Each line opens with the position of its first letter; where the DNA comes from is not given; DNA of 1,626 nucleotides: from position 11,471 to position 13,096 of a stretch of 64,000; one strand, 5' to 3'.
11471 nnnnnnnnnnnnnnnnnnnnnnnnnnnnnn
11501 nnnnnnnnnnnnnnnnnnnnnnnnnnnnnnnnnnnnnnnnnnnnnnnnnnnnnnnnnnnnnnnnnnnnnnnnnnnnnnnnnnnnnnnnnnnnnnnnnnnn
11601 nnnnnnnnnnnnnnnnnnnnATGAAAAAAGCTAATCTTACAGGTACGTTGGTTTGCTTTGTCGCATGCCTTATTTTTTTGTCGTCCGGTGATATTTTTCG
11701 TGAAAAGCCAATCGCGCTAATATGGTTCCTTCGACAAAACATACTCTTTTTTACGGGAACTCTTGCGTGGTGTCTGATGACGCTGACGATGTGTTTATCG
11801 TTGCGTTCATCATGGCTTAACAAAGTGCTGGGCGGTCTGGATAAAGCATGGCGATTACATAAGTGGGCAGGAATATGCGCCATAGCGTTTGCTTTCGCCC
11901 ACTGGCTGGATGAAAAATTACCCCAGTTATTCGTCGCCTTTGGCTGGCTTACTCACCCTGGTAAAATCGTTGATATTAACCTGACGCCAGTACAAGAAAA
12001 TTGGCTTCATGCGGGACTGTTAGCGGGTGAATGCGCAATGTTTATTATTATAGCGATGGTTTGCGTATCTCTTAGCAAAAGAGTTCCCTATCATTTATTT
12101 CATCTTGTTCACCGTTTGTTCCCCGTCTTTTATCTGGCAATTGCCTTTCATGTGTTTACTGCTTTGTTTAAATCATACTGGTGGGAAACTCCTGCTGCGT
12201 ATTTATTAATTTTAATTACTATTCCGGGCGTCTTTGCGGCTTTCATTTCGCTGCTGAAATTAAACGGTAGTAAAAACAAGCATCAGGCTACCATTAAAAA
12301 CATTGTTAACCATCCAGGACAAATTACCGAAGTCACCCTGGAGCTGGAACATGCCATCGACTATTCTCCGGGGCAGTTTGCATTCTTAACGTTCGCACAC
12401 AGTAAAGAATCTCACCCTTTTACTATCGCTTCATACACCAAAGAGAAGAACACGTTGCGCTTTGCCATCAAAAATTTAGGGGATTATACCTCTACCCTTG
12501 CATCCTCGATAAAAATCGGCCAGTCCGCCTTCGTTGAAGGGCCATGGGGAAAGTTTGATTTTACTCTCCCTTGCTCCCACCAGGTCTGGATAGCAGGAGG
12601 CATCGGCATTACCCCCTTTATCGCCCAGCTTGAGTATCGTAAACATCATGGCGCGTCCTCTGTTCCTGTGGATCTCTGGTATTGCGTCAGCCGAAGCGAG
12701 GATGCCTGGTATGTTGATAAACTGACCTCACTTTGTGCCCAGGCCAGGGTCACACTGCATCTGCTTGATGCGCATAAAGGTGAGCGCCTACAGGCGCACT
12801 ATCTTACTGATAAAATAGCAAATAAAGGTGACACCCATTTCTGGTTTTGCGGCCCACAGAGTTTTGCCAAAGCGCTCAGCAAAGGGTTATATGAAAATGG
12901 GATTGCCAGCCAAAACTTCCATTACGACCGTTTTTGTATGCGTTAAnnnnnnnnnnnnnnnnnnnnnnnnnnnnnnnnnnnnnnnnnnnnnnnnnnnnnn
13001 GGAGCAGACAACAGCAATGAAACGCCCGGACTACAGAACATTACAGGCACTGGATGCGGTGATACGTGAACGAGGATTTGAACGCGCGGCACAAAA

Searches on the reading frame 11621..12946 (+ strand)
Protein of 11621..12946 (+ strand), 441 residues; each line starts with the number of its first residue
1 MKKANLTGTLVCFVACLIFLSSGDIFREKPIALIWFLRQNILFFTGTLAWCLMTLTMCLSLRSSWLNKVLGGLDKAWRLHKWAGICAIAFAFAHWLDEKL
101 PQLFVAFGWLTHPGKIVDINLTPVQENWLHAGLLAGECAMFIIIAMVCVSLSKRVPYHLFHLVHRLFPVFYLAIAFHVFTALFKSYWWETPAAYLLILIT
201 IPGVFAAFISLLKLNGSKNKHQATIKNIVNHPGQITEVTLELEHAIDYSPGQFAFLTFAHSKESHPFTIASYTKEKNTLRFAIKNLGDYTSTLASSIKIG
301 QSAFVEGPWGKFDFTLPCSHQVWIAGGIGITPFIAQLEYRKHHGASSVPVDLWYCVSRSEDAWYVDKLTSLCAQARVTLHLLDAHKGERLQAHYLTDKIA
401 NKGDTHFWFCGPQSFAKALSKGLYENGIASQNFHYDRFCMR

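Call 8: search_protein_families(library=pfam, proteins=[window:11621-12946:+])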
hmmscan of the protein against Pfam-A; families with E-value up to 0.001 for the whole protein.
window:11621-12946:+ (441 aa): 4 families
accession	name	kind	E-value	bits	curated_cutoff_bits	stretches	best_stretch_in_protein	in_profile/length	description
PF01794.25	Ferric_reduct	-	7e-15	55.6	28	1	45-174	1-120/121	Ferric reductase like transmembrane component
PF08022.18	FAD_binding_8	-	5.5e-09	36.5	22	1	225-297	6-82/109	FAD-binding domain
PF00175.26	NAD_binding_1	-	2.4e-07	31.8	22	1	324-420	2-108/109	Oxidoreductase NAD-binding domain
PF00970.30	FAD_binding_6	-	4.8e-07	30.5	21.1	1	227-313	8-98/99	Oxidoreductase FAD-binding domain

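Call 21: find_homologous_proteins(query=window:11621-12943:+, max_evalue=1e-20)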
Query window:11621-12943:+ (441 aa): 5246 proteins with E <= 1e-20 among 8000 candidates; the best 120 are listed.
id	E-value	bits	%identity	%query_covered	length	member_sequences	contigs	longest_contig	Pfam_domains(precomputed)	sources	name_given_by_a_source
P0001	2.6e-272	921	89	100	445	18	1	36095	PF01794.26,PF08022.19,PF00970.31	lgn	-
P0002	6.9e-258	874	100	84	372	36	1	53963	PF01794.26,PF08022.19,PF00175.27,PF00970.31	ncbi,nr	ncbi:iron reductase, partial [Escherichia coli]|nr:iron reductase [Escherichia coli]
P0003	1.4e-248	843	98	84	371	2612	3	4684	PF01794.26,PF08022.19,PF00970.31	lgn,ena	-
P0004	5.6e-179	614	100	60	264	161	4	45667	PF08022.19,PF00175.27,PF00970.31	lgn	-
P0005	9.8e-152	524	52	100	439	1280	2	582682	PF01794.26,PF08022.19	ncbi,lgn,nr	ncbi:iron reductase [Salmonella enterica]|nr:iron reductase [Salmonella enterica] EDS8285728.1 iron 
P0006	9.5e-148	511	50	100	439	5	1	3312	PF01794.26,PF08022.19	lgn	-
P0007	3.7e-144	499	50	100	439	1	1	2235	PF01794.26,PF08022.19,PF00970.31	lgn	-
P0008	4.6e-144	499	51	97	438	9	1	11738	PF01794.26,PF08022.19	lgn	-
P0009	3.8e-143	496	50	100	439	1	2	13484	PF01794.26,PF08022.19,PF00970.31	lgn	-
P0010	2.8e-116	407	42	100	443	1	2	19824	PF01794.26,PF08022.19,PF00175.27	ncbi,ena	-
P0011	2.3e-113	397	44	92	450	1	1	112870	PF01794.26,PF08022.19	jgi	-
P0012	9.2e-113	395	42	100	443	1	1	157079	PF01794.26,PF08022.19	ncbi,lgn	-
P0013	1.8e-112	395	43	100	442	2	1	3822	PF01794.26,PF08022.19,PF00175.27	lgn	-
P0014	2.1e-111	391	42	97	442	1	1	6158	PF01794.26,PF08022.19,PF00175.27,PF00970.31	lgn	-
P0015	4.2e-109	383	42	96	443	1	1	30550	PF01794.26,PF08022.19,PF00175.27,PF00970.31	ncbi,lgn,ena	-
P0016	2.2e-106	374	41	100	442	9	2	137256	PF01794.26,PF08022.19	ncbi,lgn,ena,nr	ncbi:MAG TPA: iron reductase [Pantoea sp.]|nr:iron reductase [Pantoea sp.]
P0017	1.4e-105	372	39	100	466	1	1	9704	PF01794.26,PF08022.19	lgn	-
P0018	1.5e-105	372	40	100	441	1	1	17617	PF01794.26,PF08022.19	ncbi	-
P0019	6.3e-105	370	42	97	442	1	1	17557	PF01794.26,PF08022.19,PF00970.31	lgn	-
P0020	7.7e-105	369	42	92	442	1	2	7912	PF01794.26,PF08022.19,PF00175.27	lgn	-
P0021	1.0e-104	369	41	97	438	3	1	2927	PF01794.26,PF08022.19,PF00970.31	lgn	-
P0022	1.2e-104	369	41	100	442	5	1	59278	PF01794.26,PF08022.19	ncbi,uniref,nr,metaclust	ncbi:ferric reductase-like transmembrane domain-containing protein [Pantoea sp. GM01]|uniref:ferredo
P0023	1.9e-104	368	40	100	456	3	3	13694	PF01794.26,PF08022.19,PF00175.27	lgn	-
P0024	2.6e-104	368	41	92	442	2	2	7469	PF01794.26,PF08022.19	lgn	-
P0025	8.1e-104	366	43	92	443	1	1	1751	PF01794.26,PF08022.19,PF00970.31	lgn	-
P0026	2.6e-103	364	39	100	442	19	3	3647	PF01794.26,PF08022.19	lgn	-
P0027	2.7e-103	364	42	100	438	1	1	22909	PF01794.26,PF08022.19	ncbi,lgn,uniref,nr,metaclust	ncbi:ferric reductase-like transmembrane domain-containing protein [Entomohabitans teleogrylli]|unir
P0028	5.6e-103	363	41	100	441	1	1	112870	PF01794.26,PF08022.19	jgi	-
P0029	2.9e-101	358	39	100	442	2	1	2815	PF01794.26,PF08022.19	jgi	jgi:predicted ferric reductase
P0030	1.1e-100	356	38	100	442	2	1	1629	PF01794.26,PF08022.19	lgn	-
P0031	1.3e-100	355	41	100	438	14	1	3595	PF01794.26,PF08022.19,PF00175.27,PF08030.18,PF00970.31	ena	-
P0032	8.7e-100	353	40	97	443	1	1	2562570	PF01794.26,PF08022.19,PF00970.31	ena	-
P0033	2.8e-99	351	40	97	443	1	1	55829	PF01794.26,PF08022.19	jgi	-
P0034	3.2e-99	351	40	92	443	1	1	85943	PF01794.26,PF08022.19,PF00175.27,PF00970.31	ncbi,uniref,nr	ncbi:ferric reductase-like transmembrane domain-containing protein [Dyadobacter sp. 3J3]|uniref:ferr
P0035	1.5e-97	345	39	100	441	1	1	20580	PF01794.26,PF08022.19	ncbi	-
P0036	4.0e-97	344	39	100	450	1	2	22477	PF01794.26,PF08022.19,PF00175.27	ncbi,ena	-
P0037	7.3e-97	343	38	100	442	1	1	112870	PF01794.26,PF08022.19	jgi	-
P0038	9.5e-97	343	40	97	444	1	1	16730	PF01794.26,PF08022.19,PF00970.31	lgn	-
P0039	1.3e-96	342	58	61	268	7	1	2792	PF08022.19,PF00175.27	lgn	-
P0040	5.9e-96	340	42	88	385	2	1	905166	PF01794.26,PF08022.19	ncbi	-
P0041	6.0e-96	340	39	100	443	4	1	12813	PF01794.26,PF08022.19,PF00175.27,PF00970.31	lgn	-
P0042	7.1e-96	340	39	100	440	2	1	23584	PF01794.26,PF08022.19,PF00175.27,PF00970.31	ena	-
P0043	9.6e-96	339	38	97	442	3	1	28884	PF01794.26,PF08022.19,PF00970.31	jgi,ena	-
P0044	2.2e-95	338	39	100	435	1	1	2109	PF01794.26,PF08022.19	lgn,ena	-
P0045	2.6e-95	338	38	100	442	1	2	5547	PF01794.26,PF08022.19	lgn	-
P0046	2.9e-95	338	39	99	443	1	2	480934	PF01794.26,PF08022.19,PF00175.27,PF00970.31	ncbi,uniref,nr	ncbi:ferredoxin reductase family protein [Dyadobacter frigoris]|uniref:Iron reductase n=1 Tax=Dyadob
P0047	2.9e-95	338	39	92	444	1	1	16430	PF01794.26,PF08022.19,PF00175.27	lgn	-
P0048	4.3e-95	337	39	99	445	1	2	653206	PF01794.26,PF08022.19,PF00175.27,PF00970.31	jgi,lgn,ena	-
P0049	4.9e-95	337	38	97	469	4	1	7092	PF01794.26,PF08022.19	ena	-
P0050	1.4e-94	336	39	100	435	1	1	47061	PF01794.26,PF08022.19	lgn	-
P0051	2.1e-94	335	39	92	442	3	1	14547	PF01794.26,PF08022.19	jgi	jgi:predicted ferric reductase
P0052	2.4e-94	335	39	100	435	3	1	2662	PF01794.26,PF08022.19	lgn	-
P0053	3.1e-94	334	41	87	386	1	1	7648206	PF01794.26,PF08022.19,PF00175.27,PF00970.31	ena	-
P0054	5.1e-94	334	39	92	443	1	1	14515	PF01794.26,PF08022.19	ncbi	-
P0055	8.8e-94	333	39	100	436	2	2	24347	PF01794.26,PF08022.19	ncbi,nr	ncbi:iron reductase [Salmonella enterica subsp. enterica]|nr:iron reductase [Salmonella enterica sub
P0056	1.5e-93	332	39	100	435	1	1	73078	PF01794.26,PF08022.19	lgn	-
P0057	1.0e-92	329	38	100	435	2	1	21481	PF01794.26,PF08022.19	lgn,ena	-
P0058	1.4e-92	329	39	99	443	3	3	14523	PF01794.26,PF08022.19,PF00970.31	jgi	-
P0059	6.2e-92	327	43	75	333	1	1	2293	PF08022.19,PF00175.27,PF00970.31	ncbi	-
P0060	2.5e-91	325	39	94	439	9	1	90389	PF01794.26,PF08022.19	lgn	-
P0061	3.3e-91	324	38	100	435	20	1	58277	PF01794.26,PF08022.19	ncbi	ncbi:TPA: ferric reductase-like transmembrane domain-containing protein [Escherichia coli]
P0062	4.1e-91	324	35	100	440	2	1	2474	PF01794.26,PF08022.19,PF00970.31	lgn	-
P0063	4.2e-91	324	37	98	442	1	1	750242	PF01794.26,PF08022.19,PF00175.27,PF00970.31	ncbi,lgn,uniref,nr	ncbi:ferric reductase-like transmembrane domain-containing protein [Phaeovibrio sulfidiphilus]|unire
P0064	4.9e-91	324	40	92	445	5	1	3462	PF01794.26,PF08022.19,PF00970.31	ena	-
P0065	6.2e-91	324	39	100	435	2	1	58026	PF01794.26,PF08022.19,PF00175.27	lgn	-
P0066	9.0e-91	323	38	97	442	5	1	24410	PF01794.26,PF08022.19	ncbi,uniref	ncbi:ferric reductase-like transmembrane domain-containing protein [Rhodomicrobium sp.]|uniref:ferre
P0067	9.5e-91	323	38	92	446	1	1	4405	PF01794.26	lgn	-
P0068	1.1e-90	323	39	97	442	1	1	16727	PF01794.26,PF08022.19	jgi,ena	-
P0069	1.1e-90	323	39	92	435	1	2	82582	PF01794.26,PF08022.19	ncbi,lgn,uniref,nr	ncbi:putative oxidoreductase [Trabulsiella guamensis ATCC 49490]|uniref:Putative oxidoreductase n=1 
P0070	1.3e-90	322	39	92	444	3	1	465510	PF01794.26,PF08022.19,PF00175.27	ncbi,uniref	ncbi:ferredoxin reductase family protein [Saezia sanguinis]|uniref:ferredoxin reductase family prote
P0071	1.5e-90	322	40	92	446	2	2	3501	PF01794.26,PF08022.19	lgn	-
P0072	1.6e-90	322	37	100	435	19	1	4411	PF01794.26,PF08022.19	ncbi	-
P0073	9.7e-90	320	39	92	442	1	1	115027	PF01794.26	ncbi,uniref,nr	ncbi:ferric reductase-like transmembrane domain-containing protein [Rhodomicrobium sp. Az07]|uniref:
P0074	2.5e-89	318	37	100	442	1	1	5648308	PF01794.26,PF08022.19,PF00970.31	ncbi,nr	ncbi:iron reductase [Sphingobacteriaceae bacterium]|nr:iron reductase [Sphingobacteriaceae bacterium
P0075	1.4e-88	316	35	99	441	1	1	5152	PF01794.26,PF08022.19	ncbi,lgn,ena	-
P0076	1.9e-88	315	38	100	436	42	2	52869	PF01794.26,PF08022.19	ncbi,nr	ncbi:hypothetical protein AIR33_21535 [Salmonella enterica]|nr:hypothetical protein [Salmonella ente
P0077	7.2e-88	313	38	100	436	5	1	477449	PF01794.26,PF08022.19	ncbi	ncbi:TPA: ferric reductase-like transmembrane domain-containing protein [Salmonella enterica]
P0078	1.6e-87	312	40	98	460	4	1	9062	PF01794.26,PF08022.19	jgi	jgi:predicted ferric reductase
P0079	2.3e-87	312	38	97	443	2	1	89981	PF01794.26,PF08022.19,PF00970.31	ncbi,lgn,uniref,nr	ncbi:hypothetical protein EHQ76_10750 [Leptospira barantonii]|uniref:FAD-binding FR-type domain-cont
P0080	3.1e-87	311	36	100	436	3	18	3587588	PF01794.26,PF08022.19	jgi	jgi:predicted ferric reductase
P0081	3.7e-87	311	39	100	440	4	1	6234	PF01794.26,PF08022.19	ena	-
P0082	6.0e-87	310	40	90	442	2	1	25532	PF01794.26,PF08022.19,PF00175.27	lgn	-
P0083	6.3e-87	310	38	92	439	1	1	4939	PF01794.26,PF08022.19,PF00970.31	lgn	-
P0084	1.6e-86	309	40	93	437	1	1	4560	PF01794.26,PF08022.19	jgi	jgi:predicted ferric reductase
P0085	1.9e-85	305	38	98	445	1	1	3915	PF01794.26,PF08022.19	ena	-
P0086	2.7e-85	305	41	93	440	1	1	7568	PF01794.26,PF08022.19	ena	-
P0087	3.0e-85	305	39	93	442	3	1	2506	PF01794.26,PF08022.19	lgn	-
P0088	3.4e-85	305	37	98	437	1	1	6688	PF01794.26,PF08022.19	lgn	-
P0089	4.5e-85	304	39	93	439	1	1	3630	PF01794.26,PF08022.19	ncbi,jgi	jgi:predicted ferric reductase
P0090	4.7e-85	304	38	92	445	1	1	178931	PF01794.26,PF08022.19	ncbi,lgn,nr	ncbi:TPA: ferric reductase-like transmembrane domain-containing protein [Enterobacter cloacae]|nr:fe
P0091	1.1e-84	303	40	93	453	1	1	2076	PF01794.26,PF08022.19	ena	-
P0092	1.3e-84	303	36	97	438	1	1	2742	PF01794.26,PF08022.19,PF00970.31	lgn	-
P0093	1.3e-84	303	38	93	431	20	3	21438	PF01794.26,PF08022.19,PF00175.27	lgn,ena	-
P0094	1.7e-84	302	39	92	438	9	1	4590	PF01794.26,PF08022.19,PF00970.31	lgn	-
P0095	1.9e-84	302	39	92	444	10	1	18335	PF01794.26,PF08022.19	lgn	-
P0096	2.0e-84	302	37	97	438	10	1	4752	PF01794.26,PF08022.19,PF08030.18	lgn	-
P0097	2.1e-84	302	35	92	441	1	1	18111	PF01794.26,PF08022.19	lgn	-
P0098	3.1e-84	301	38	97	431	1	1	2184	PF01794.26,PF08022.19,PF00175.27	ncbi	-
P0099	6.3e-84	300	39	93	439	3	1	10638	PF01794.26,PF08022.19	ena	-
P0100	7.2e-84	300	40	93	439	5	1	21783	PF01794.26,PF08022.19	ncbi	-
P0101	9.3e-84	300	38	92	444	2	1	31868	PF01794.26,PF08022.19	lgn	-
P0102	1.0e-83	300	36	97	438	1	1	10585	PF01794.26,PF08022.19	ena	-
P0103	1.1e-83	300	39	92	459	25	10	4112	PF01794.26,PF08022.19,PF00970.31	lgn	-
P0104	1.6e-83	299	36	100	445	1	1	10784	PF01794.26,PF08022.19,PF00175.27,PF08030.18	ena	-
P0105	2.5e-83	298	36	100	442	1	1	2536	PF01794.26,PF08022.19,PF00970.31,PF26733.1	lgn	-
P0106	3.6e-83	298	39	93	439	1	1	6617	PF01794.26,PF08022.19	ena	-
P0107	4.1e-83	298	37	92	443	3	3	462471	PF01794.26,PF08022.19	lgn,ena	-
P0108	7.0e-83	297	38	92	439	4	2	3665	PF01794.26,PF08022.19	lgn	-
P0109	7.1e-83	297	38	92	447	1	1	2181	PF01794.26,PF08022.19,PF00970.31,PF26733.1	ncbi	-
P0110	7.6e-83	297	36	97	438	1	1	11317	PF01794.26,PF08022.19,PF00175.27,PF00970.31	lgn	-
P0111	9.7e-83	297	39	93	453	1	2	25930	PF01794.26,PF08022.19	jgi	jgi:predicted ferric reductase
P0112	1.6e-82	296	36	97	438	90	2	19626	PF01794.26,PF08022.19,PF00970.31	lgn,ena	-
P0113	2.6e-82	295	39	92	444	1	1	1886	PF01794.26,PF08022.19,PF26733.1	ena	-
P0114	3.5e-82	295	36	97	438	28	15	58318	PF01794.26,PF08022.19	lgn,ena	-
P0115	3.5e-82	295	39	93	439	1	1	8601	PF01794.26,PF08022.19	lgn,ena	-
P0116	4.2e-82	294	35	98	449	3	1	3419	PF01794.26,PF08022.19,PF00175.27,PF08030.18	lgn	-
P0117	4.8e-82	294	39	92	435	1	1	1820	PF01794.26,PF08022.19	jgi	jgi:predicted ferric reductase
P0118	5.0e-82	294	38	98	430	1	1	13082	PF01794.26,PF08022.19,PF00175.27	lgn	-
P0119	5.4e-82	294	38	100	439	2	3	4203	PF01794.26,PF08022.19,PF00175.27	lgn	-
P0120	7.3e-82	294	39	93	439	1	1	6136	PF01794.26,PF08022.19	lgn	-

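Call 23: find_encoding_contigs(protein=P0001, flank=4000, max_places=3)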
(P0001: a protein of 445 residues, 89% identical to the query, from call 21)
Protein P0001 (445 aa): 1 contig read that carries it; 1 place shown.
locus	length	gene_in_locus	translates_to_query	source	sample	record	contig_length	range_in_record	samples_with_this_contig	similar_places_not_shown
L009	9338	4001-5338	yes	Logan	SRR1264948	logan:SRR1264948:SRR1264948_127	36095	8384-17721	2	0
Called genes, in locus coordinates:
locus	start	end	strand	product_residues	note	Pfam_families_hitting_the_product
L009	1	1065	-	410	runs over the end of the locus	PF00389:2-Hacid_dh, PF01842:ACT (faint), PF02826:2-Hacid_dh_C, PF22629:ACT_AHAS_ss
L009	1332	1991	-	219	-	PF06026:Rib_5-P_isom_A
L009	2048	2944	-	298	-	PF00126:HTH_1, PF03466:LysR_substrate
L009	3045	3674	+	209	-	PF02525:Flavodoxin_2, PF03358:FMN_red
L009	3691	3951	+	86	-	PF07338:YdgH_BhsA-like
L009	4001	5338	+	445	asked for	PF01794:Ferric_reduct, PF08022:FAD_binding_8, PF00970:FAD_binding_6 (faint)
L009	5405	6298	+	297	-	PF00126:HTH_1, PF03466:LysR_substrate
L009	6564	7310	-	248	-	PF04402:SIMPL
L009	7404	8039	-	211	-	PF01810:LysE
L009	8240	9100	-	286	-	PF05552:MS_channel_1st_1, PF21088:MS_channel_1st, PF00924:MS_channel_2nd, PF21082:MS_channel_3rd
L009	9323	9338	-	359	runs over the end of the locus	PF01116:F_bP_aldolase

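Call 24: find_encoding_contigs(protein=P0005, flank=4000, max_places=3)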
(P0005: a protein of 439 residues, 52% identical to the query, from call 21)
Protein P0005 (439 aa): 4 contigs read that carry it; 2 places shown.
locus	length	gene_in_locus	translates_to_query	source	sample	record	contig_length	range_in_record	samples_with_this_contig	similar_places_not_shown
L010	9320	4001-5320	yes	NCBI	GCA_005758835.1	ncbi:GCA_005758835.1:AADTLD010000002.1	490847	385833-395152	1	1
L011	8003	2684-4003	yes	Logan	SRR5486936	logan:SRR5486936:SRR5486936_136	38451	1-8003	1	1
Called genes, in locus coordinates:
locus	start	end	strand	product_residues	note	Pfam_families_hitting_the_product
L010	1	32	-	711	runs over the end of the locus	PF03709:OKR_DC_1_N, PF01276:OKR_DC_1, PF03711:OKR_DC_1_C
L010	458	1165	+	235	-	PF04474:DUF554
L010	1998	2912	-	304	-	PF00126:HTH_1, PF03466:LysR_substrate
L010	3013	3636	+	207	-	PF02525:Flavodoxin_2, PF03358:FMN_red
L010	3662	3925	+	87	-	PF07338:YdgH_BhsA-like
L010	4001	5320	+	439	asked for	PF01794:Ferric_reduct, PF08022:FAD_binding_8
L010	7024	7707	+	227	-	PF08281:Sigma70_r4_2 (weak), PF00196:GerE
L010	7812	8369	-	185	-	PF11354:DUF3156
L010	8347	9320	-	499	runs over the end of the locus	PF13520:AA_permease_2, PF00324:AA_permease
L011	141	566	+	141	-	PF13356:Arm-DNA-bind_3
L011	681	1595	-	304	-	PF00126:HTH_1, PF03466:LysR_substrate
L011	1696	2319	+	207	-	PF02525:Flavodoxin_2, PF03358:FMN_red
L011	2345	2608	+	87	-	PF07338:YdgH_BhsA-like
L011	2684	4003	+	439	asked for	PF01794:Ferric_reduct, PF08022:FAD_binding_8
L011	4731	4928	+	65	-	-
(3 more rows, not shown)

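Call 25: find_encoding_contigs(protein=P0009, flank=4000, max_places=3)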
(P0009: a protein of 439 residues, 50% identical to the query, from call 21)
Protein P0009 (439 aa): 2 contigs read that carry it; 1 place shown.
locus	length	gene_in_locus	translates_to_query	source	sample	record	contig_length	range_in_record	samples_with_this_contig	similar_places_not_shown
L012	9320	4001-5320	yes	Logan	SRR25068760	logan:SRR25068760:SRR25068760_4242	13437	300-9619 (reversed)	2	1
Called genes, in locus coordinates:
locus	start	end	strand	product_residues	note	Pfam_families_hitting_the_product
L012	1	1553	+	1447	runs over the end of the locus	PF05488:PAAR_motif, PF20148:DUF6531, PF25023:TEN_YD-shell, PF05593:RHS_repeat, PF25023:TEN_YD-shell, PF03527:RHS, PF15657:Tox-HNH-EHHH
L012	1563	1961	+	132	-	PF15594:Imm50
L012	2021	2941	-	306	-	PF00126:HTH_1, PF03466:LysR_substrate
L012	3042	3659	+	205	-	PF02525:Flavodoxin_2, PF03358:FMN_red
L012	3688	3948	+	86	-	PF07338:YdgH_BhsA-like (weak)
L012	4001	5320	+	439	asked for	PF01794:Ferric_reduct, PF00970:FAD_binding_6 (weak), PF08022:FAD_binding_8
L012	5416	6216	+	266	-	PF02698:DUF218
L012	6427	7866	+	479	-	PF00171:Aldedh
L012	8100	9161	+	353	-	PF16819:DUF5074 (faint), PF25174:Beta-prop_THOC3 (faint), PF08450:SGL (faint), PF13360:PQQ_2 (faint), PF21783:YNCE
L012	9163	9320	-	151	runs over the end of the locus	?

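Call 31: find_related_loci(query=A2, collection=genome_contigs, flank=3500)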
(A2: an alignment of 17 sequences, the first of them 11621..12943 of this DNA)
Query A2 (441 aa) in genome_contigs; peptide patterns used: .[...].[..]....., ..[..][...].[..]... (x = any residue, [..] = any of these).
600 stretches matched a pattern (row limit reached: there are more); 590 encode a relative of the query (tblastn E <= 1e-3); the best 80 are kept; 80 distinct loci.
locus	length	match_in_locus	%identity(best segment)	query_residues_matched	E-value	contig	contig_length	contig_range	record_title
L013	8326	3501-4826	43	1-441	6e-113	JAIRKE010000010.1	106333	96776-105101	MAG: Azonexus sp. isolate Ast373_bin8 k119_1891734, whole genome shotgun sequence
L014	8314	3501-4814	42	1-441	3e-104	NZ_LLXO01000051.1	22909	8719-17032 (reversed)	Entomohabitans teleogrylli strain SCU-B244 contig51, whole genome shotgun sequence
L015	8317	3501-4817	39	15-441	2e-101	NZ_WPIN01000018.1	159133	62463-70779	Spirosoma arboris strain HMF4905 18, whole genome shotgun sequence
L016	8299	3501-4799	37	8-441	1e-91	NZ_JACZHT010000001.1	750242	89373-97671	Phaeovibrio sulfidiphilus strain DSM 23193 assembly_contig_1, whole genome shotgun sequence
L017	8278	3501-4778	38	14-441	3e-88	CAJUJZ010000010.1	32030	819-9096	MAG TPA_asm: uncultured Mucispirillum sp. isolate MGBC140179 genome assembly, contig: MGBC140179.10, whole genome shotgu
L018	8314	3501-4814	38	3-441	1e-86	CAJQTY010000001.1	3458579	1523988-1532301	MAG: uncultured Rhodocyclaceae bacterium isolate ACC004_d427 genome assembly, contig: ACC004a-d427-utg000020l, whole gen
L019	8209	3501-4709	38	35-441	2e-84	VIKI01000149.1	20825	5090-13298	MAG: Comamonadaceae bacterium isolate X1_MetaBAT.31 scaffold_2514, whole genome shotgun sequence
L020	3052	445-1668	37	34-441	4e-84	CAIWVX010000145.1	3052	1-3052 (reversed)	MAG: uncultured beta proteobacterium isolate KT_bin-0368 genome assembly, contig: bin-0368:145/501, whole genome shotgun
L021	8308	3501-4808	36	10-441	1e-82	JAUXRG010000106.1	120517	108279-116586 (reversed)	MAG: Rubrivivax sp. isolate C12_maxbin.055 C12_k141_530090, whole genome shotgun sequence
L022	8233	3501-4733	38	32-441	9e-83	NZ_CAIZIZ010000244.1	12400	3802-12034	MAG: uncultured Lamprocystis sp. isolate Loc080925-5-5m_bin-0833, whole genome shotgun sequence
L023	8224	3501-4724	38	37-441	2e-82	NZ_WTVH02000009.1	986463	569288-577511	Aromatoleum buckelii strain U120 2, whole genome shotgun sequence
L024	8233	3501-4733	36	32-441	6e-82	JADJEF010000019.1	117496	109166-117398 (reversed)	MAG: Rhodocyclaceae bacterium isolate Aved_18-Q3-R54-62_MAXAC.403 tig00375704-10-1175000, whole genome shotgun sequence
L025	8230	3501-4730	37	35-441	3e-82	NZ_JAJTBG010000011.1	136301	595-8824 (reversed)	MAG: Oryzomicrobium sp. isolate MS_R1_15 NODE_43_length_136301_cov_17.046592, whole genome shotgun sequence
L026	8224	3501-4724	39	35-441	3e-82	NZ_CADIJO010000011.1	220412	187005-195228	Achromobacter deleyi strain LMG 3458 isolate LMG 3458, whole genome shotgun sequence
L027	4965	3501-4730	36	33-441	7e-82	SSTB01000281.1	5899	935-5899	MAG: Azonexaceae bacterium isolate XMAS_Bin49 XMAS_Bin49_1044122, whole genome shotgun sequence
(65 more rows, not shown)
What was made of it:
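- Tried and rejected: Species-representative genome scan with a reductase profile (call 31).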

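Call 33: find_encoding_contigs(protein=P0006, flank=2500, max_places=2)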
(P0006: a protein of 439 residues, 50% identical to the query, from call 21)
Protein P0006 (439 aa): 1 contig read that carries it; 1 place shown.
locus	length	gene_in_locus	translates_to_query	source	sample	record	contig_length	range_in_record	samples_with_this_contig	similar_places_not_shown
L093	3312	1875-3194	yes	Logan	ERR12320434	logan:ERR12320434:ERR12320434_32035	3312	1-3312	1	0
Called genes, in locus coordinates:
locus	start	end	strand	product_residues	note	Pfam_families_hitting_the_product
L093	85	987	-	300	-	PF00126:HTH_1, PF03466:LysR_substrate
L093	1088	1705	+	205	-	PF02525:Flavodoxin_2, PF03358:FMN_red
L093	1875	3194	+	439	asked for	PF01794:Ferric_reduct, PF08022:FAD_binding_8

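Call 34: find_encoding_contigs(protein=P0008, flank=2500, max_places=2)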
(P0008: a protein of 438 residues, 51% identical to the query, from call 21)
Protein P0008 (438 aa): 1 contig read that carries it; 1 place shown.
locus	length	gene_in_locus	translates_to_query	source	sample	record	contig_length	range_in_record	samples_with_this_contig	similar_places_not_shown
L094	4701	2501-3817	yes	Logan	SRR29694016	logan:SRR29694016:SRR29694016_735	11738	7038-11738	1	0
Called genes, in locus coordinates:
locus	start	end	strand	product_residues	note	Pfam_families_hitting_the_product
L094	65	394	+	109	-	PF00893:Multi_Drug_Res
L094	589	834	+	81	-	PF10829:DUF2554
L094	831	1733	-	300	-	PF00126:HTH_1, PF03466:LysR_substrate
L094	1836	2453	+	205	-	PF02525:Flavodoxin_2, PF03358:FMN_red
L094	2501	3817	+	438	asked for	PF01794:Ferric_reduct, PF08022:FAD_binding_8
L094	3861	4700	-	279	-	?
